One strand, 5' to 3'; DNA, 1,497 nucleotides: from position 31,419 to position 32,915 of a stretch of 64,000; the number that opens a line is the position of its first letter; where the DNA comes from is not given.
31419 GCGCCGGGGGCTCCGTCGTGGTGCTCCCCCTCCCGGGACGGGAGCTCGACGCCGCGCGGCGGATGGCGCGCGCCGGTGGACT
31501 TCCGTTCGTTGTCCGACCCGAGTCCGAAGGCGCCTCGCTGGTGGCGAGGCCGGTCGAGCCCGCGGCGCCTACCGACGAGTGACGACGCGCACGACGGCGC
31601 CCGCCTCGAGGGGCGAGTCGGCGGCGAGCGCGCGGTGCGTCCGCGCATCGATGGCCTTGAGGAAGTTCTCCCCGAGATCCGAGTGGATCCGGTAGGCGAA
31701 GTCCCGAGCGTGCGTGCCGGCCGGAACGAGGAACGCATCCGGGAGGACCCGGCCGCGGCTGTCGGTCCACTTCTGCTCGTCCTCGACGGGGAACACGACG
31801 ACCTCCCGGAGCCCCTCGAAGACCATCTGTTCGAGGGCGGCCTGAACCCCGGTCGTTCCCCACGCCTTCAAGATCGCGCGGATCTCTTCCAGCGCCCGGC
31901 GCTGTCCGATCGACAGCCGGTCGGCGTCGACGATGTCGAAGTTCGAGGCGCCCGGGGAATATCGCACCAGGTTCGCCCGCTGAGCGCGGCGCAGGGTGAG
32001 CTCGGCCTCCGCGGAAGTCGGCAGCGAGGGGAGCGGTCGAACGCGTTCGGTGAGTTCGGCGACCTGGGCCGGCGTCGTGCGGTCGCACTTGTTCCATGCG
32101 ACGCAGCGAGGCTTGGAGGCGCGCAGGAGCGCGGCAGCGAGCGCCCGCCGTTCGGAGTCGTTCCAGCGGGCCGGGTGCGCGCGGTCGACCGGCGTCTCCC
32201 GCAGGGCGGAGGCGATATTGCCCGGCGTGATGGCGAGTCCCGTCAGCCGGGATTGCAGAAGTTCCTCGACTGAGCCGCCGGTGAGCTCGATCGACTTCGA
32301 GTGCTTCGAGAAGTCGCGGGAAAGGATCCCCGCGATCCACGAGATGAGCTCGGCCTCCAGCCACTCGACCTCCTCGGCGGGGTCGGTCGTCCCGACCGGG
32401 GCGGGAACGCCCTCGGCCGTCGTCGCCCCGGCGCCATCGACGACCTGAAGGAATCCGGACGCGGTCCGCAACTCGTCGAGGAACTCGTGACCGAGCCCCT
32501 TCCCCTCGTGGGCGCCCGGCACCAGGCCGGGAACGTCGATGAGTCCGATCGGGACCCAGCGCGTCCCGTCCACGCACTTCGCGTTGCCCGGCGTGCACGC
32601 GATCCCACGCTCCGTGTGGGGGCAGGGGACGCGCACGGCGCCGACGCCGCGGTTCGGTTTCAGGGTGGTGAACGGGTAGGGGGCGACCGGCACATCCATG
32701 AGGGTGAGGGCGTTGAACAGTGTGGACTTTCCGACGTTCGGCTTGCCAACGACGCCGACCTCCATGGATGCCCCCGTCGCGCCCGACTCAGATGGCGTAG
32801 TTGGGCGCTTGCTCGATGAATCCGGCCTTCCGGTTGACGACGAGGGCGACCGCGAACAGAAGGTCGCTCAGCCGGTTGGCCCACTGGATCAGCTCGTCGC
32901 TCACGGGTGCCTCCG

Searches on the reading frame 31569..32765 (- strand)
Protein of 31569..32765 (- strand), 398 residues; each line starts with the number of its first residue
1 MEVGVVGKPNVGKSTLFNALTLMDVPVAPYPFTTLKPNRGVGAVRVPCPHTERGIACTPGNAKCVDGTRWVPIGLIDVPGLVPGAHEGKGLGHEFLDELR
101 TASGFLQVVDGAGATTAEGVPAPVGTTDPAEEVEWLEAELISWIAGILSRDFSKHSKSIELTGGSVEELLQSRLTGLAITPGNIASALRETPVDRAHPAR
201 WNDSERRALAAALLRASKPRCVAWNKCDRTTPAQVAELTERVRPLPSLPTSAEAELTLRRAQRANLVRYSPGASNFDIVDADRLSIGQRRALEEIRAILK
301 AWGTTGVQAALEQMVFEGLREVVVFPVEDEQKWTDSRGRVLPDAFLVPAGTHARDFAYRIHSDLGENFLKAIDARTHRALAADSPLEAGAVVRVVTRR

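Call 99: search_protein_families(library=pfam, proteins=[window:31569-32765:-], max_evalue=0.0001)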
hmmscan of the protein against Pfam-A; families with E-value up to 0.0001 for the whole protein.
window:31569-32765:- (398 aa): 4 families
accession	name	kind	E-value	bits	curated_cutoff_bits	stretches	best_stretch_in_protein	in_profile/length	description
PF08438.16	YGR210-like_G4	-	1.9e-28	99.5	24.7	1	223-329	1-108/108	Obg-like GTPase YGR210-like, G4 motif-containing domain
PF01926.29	MMR_HSR1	-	2e-18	67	21.9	1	2-112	1-85/113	50S ribosome-binding GTPase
PF02824.27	TGS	-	1.5e-09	38.2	22.2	1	340-396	4-60/60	TGS domain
PF02421.24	FeoB_N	-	8e-07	29.1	27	1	2-40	2-40/156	Ferrous iron transport protein B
